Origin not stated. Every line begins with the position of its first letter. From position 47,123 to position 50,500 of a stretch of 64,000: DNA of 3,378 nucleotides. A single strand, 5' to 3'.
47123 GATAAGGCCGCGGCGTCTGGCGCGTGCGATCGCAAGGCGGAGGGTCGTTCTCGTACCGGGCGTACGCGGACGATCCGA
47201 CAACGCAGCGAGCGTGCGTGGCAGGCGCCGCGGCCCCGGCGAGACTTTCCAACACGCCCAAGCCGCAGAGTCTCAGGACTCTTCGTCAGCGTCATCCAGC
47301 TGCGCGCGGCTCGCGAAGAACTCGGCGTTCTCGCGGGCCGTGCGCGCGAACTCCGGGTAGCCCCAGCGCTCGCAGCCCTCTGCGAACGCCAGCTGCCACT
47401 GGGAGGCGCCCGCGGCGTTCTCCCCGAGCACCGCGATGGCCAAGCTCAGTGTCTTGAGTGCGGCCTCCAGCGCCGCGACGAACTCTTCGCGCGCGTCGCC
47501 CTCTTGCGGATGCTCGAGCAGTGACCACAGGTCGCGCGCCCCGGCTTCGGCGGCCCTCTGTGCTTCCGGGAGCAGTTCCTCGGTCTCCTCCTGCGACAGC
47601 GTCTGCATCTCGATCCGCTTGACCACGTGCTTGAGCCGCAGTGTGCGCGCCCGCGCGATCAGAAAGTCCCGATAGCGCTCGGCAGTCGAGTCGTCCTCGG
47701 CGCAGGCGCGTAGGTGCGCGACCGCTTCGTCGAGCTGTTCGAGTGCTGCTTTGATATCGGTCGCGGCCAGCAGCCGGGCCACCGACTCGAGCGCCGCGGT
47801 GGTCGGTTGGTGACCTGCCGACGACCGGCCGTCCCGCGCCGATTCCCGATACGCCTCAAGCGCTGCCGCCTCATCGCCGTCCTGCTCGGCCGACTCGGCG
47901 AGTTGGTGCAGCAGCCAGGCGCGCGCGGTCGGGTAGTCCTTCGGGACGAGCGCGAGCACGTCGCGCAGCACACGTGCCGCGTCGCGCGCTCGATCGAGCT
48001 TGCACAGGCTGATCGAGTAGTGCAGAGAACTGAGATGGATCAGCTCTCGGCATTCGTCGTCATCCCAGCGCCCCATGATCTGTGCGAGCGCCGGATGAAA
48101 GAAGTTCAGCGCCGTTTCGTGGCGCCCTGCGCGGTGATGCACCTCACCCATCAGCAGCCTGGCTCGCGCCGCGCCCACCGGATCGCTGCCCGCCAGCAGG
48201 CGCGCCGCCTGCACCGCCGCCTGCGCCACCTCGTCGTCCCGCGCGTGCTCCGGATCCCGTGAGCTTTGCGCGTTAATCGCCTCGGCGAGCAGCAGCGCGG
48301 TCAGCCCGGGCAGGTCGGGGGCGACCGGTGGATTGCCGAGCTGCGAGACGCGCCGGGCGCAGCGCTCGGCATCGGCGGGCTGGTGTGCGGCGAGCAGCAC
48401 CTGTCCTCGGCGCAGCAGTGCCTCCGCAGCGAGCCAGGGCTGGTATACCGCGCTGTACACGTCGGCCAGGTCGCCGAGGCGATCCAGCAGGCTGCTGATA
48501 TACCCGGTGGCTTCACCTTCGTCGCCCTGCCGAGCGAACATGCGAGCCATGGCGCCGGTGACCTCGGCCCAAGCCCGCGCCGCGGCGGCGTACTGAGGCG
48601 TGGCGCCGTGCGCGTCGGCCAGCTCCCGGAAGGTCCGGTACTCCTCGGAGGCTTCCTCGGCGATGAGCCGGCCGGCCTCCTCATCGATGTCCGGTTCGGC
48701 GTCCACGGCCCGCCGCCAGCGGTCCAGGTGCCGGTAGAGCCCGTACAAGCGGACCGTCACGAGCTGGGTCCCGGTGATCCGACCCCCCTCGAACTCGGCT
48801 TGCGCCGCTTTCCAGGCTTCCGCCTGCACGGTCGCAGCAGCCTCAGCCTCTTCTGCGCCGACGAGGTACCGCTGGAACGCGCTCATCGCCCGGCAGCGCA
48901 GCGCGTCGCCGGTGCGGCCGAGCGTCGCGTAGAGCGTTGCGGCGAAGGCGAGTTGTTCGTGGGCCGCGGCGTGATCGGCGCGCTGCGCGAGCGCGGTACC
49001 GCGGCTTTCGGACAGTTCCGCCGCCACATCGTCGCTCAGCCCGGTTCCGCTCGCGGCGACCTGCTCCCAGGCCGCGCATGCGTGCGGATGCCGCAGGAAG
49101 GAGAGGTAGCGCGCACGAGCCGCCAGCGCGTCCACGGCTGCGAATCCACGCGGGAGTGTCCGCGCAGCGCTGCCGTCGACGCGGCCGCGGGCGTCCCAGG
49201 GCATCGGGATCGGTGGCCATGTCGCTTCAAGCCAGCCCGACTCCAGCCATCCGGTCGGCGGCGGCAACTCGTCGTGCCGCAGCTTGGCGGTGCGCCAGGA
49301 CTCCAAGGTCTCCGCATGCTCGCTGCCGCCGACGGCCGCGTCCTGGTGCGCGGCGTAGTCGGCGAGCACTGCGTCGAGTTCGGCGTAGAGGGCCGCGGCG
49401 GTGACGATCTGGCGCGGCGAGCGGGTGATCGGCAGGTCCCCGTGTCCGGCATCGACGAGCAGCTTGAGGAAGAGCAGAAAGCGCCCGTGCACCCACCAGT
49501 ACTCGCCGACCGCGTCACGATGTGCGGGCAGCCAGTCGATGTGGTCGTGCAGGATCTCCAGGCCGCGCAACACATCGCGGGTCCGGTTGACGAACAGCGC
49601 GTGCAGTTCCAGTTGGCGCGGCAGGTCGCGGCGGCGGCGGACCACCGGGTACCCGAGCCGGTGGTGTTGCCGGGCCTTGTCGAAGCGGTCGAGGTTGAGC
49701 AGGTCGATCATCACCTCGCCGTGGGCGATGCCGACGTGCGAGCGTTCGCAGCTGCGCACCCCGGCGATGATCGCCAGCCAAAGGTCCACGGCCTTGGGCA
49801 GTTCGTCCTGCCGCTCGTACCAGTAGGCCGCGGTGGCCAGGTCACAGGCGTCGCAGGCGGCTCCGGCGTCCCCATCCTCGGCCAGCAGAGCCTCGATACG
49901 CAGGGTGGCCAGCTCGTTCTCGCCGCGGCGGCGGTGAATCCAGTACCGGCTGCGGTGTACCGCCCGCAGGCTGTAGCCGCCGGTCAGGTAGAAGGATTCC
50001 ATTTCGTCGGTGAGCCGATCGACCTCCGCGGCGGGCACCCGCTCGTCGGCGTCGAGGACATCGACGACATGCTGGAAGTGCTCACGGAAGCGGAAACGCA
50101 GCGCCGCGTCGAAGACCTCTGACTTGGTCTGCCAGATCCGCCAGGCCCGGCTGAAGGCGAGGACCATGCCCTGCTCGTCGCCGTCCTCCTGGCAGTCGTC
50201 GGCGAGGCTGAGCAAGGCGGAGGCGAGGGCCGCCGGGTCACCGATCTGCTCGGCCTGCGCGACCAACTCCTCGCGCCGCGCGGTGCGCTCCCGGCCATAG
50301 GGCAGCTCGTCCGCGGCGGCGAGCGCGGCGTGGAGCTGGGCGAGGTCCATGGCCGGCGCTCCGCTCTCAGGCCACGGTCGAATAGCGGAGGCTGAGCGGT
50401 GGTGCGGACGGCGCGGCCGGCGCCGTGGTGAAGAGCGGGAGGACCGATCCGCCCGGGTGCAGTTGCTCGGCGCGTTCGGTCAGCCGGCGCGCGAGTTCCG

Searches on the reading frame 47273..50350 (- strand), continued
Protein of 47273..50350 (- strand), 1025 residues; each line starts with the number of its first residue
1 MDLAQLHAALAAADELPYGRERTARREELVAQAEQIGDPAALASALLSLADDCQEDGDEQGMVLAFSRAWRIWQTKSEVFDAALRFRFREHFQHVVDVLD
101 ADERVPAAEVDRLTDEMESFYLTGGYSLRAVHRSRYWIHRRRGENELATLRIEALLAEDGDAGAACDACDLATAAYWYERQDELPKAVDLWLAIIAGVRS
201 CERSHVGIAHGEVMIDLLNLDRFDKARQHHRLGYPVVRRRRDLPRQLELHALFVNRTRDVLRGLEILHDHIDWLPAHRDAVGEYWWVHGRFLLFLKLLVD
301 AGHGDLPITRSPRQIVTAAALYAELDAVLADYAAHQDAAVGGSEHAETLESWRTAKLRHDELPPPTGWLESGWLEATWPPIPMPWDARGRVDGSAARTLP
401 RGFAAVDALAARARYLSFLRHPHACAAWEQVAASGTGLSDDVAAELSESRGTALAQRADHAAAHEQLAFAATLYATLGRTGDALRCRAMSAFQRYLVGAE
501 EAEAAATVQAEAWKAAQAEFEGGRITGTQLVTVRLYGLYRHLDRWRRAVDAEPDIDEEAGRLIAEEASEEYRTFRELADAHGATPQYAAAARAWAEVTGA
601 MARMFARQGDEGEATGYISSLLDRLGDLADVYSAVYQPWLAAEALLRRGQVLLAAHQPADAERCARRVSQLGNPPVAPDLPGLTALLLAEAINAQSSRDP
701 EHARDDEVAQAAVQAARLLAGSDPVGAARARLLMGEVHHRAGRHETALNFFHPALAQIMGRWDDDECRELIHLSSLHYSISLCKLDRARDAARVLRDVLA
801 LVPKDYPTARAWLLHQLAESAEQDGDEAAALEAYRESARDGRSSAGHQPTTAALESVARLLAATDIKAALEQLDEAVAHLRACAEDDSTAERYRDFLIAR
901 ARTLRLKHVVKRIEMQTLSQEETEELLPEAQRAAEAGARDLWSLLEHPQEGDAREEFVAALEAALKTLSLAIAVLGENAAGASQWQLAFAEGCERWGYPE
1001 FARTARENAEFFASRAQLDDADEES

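Call 106: fold_search(model_id=the predicted structure, library=pdb)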
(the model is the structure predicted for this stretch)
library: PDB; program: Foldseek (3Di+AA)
matches with E <= 10: 1384; with E <= 0.001: 162
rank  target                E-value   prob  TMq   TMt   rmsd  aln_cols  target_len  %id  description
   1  9hvq_Q                7.0e-10  1.00  0.20  0.22  27.3      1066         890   12  Structure of the transcribing Pol II-DSIF-PAF-SPT6-RECQL5 complex (released 2025-07-16)
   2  8bbg_D                6.1e-09  1.00  0.27  0.22  22.1      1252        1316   12  Structure of the IFT-A complex; anterograde IFT-A train model (released 2022-12-21)
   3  4buj_F                8.5e-09  1.00  0.24  0.20  27.5      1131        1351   10  Crystal structure of the S. cerevisiae Ski2-3-8 complex (released 2013-08-28)
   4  8hmd_C                1.0e-08  1.00  0.26  0.21  24.3      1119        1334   10  base module state 2 of Tetrahymena IFT-A (released 2023-06-14)
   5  9rtt_Q                1.6e-08  1.00  0.21  0.24  27.7      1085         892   12  Activated Elongation Complex with IWS1 and ELOF1 (released 2025-09-03)
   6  9g8r_B                1.8e-08  1.00  0.22  0.21  19.4      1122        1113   10  human SKI7-SKI238 complex in the open state (released 2024-10-16)
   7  7qdz_B                5.1e-08  1.00  0.23  0.21  23.9      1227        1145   12  80S-bound human SKI complex in the closed state (released 2022-02-09)
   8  8q9t_E                6.3e-08  1.00  0.21  0.20  27.5      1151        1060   10  CryoEM structure of a S. Cerevisiae Ski238 complex bound to RNA (released 2023-11-29)
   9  7dkh_I                8.0e-08  1.00  0.21  0.24  27.2      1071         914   11  Crystal structure of the Ctr9/Paf1/Cdc73/Rtf1 quaternary complex (released 2021-11-24)
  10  7xn7_q                1.1e-07  1.00  0.18  0.20  30.7      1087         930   10  RNA polymerase II elongation complex containing Spt4/5, Elf1, Spt6, Spn1 and Paf1C (released 2022-09-07)
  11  7qdr_B                2.3e-07  1.00  0.22  0.19  23.2      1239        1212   11  Apo human SKI complex in the closed state (released 2022-02-02)
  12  7dkh_A                3.6e-07  1.00  0.20  0.21  26.8      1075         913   11  Crystal structure of the Ctr9/Paf1/Cdc73/Rtf1 quaternary complex (released 2021-11-24)
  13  7qds_B                3.7e-07  1.00  0.30  0.30  20.9      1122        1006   11  Apo human SKI complex in the open state (released 2022-02-02)
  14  8qca_B                1.4e-06  1.00  0.24  0.30  18.4       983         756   10  CryoEM structure of a S. Cerevisiae Ski2387 complex in the closed state bound to RNA (released 2023-11-15)
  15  8j8q_C                1.4e-06  1.00  0.21  0.24  27.4      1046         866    9  Structure of the four-component Paf1 complex from Saccharomyces eubayanus (released 2023-05-24)
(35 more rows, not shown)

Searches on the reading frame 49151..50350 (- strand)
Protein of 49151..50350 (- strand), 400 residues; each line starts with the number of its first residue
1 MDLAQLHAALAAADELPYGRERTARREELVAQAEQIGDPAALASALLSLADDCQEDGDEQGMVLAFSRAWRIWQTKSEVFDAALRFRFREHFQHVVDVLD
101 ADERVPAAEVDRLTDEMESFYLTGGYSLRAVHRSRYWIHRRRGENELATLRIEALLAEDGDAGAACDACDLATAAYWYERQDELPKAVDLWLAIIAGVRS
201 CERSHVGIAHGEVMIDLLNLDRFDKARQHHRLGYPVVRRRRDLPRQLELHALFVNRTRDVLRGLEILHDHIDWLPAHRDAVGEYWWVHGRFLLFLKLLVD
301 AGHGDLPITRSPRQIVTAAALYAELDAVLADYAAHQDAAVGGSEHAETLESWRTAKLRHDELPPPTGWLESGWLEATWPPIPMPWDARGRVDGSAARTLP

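Call 50: predict_structure(alignment_id=A3)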
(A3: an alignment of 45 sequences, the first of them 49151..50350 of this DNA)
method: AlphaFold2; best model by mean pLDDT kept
length: 400 residues; sequences in the alignment: 45
mean_pLDDT: 90.0   pTM: 0.83
mean pLDDT of the five models: 90.0, 89.7, 89.7, 89.2, 88.6
residues with pLDDT >= 90: 329; 70-90: 33; 50-70: 8; < 50: 30
segments of 3 or more residues with pLDDT < 50: 370-384, 386-400
pLDDT, mean of each block of 10 residues (from residue 1): 97 96 98 98 98 95 98 97 93 94 96 96 91 95 97 92 79 97 98 92 91 97 96 94 96 95 95 95 96 97 93 89 98 97 96 89 69 41 44 39
secondary structure, 60 per line:
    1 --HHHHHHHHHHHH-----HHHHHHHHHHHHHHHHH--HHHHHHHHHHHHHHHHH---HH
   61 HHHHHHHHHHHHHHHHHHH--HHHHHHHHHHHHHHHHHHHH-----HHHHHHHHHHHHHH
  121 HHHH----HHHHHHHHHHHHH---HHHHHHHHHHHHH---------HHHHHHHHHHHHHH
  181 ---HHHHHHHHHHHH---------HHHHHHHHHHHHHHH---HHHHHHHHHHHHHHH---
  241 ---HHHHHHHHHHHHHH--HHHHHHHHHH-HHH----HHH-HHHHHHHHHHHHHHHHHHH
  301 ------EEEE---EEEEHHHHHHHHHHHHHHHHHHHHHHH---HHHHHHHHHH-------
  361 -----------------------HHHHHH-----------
elements in order: H3-14 H20-36 H39-55 H59-79 H82-101 H107-124 H129-141 H145-157 H167-180 H184-195 H205-219 H223-237 H244-257 H260-269 H282-300 E307-310 E314-317 H318-340 H344-353 H384-389

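Call 53: fold_search(model_id=the predicted structure, library=pdb)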
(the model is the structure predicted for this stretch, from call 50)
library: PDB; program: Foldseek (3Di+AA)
matches with E <= 10: 1539; with E <= 0.001: 7
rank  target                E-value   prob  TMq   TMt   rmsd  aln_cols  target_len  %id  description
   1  5a7d_G                3.8e-04  1.00  0.29  0.32  12.8       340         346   11  Tetrameric assembly of LGN with Inscuteable (released 2016-08-03)
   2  1w3b_B                4.9e-04  1.00  0.33  0.35  13.7       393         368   11  The superhelical TPR domain of O-linked GlcNAc transferase reveals structural similarities to importin alpha. (released 2004-09-09)
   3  3sf4_A                6.1e-04  1.00  0.35  0.38  10.7       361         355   13  Crystal structure of the complex between the conserved cell polarity proteins Inscuteable and LGN (released 2011-11-23)
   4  1w3b_A                6.9e-04  1.00  0.39  0.40  10.4       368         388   12  The superhelical TPR domain of O-linked GlcNAc transferase reveals structural similarities to importin alpha. (released 2004-09-09)
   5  5fjy_A                8.8e-04  1.00  0.27  0.37  12.9       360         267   14  Crystal structure of mouse kinesin light chain 2 (residues 161-480) (released 2016-02-24)
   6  8dth_B                9.2e-04  1.00  0.44  0.28   7.7       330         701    8  Cryo-EM structure of Arabidopsis SPY alternative conformation 2 (released 2023-03-08)
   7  9nlw_H                9.6e-04  1.00  0.19  0.25  16.8       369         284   10  Y20S (Sec18-Sec17-Sec9-Sso1-Snc1) EDTA - Class 6 (released 2025-10-01)
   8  6hc2_S                1.0e-03  1.00  0.36  0.39  10.5       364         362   13  Crystal structure of NuMA/LGN hetero-hexamers (released 2019-05-29)
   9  7ep7_A                1.0e-03  1.00  0.49  0.58   5.3       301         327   15  The complex structure of Gpsm2 and Whirlin (released 2022-05-04)
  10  6hc2_E                1.1e-03  1.00  0.38  0.40  10.3       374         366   12  Crystal structure of NuMA/LGN hetero-hexamers (released 2019-05-29)
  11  6hc2_C                1.2e-03  1.00  0.37  0.39  10.4       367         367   13  Crystal structure of NuMA/LGN hetero-hexamers (released 2019-05-29)
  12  7rdr_A                1.2e-03  0.99  0.17  0.16  16.3       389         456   13  Circular tandem repeat protein with novel repeat topology and enhanced subunit contact surfaces (released 2021-09-01)
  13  7yeh_A                1.2e-03  1.00  0.40  0.20  10.0       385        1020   12  Cryo-EM structure of human OGT-OGA complex (released 2023-07-12)
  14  6eou                  1.3e-03  1.00  0.43  0.49  10.7       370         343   11  O-GlcNAc transferase TPR domain with the intellectual disability associated mutation L254F (released 2018-05-09)
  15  3sf4_C                1.3e-03  1.00  0.38  0.42   9.5       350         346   12  Crystal structure of the complex between the conserved cell polarity proteins Inscuteable and LGN (released 2011-11-23)
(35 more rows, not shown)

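Call 85: search_protein_representatives(alignment_id=A3)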
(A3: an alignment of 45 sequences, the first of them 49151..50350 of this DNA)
Query: 45 sequences, 994 profile positions. Proteins with E-value up to 0.001 (for the whole library): 42959; up to 1e-10: 6819; up to 1e-30: 1168. The best 150 are listed.
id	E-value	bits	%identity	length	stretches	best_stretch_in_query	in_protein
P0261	0.0e+00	1113.7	-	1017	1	3-991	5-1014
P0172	0.0e+00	1105.6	-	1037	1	1-990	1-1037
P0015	0.0e+00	1092.4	-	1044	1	3-991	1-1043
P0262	0.0e+00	1071.1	-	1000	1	4-988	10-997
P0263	8.0e-299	1010.8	-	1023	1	2-991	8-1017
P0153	1.4e-291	986.8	-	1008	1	96-988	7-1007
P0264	4.5e-286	968.6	-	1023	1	3-990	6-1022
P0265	4.9e-284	961.9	-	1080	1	4-989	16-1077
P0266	6.4e-283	958.2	-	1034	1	4-985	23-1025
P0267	1.4e-273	927.2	-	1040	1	4-985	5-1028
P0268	9.9e-264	894.6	-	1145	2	3-533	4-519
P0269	1.6e-258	877.4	-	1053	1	1-989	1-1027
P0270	2.9e-258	876.6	-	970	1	5-989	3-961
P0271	2.3e-253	860.3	-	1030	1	5-993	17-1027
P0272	9.5e-253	858.3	-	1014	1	4-990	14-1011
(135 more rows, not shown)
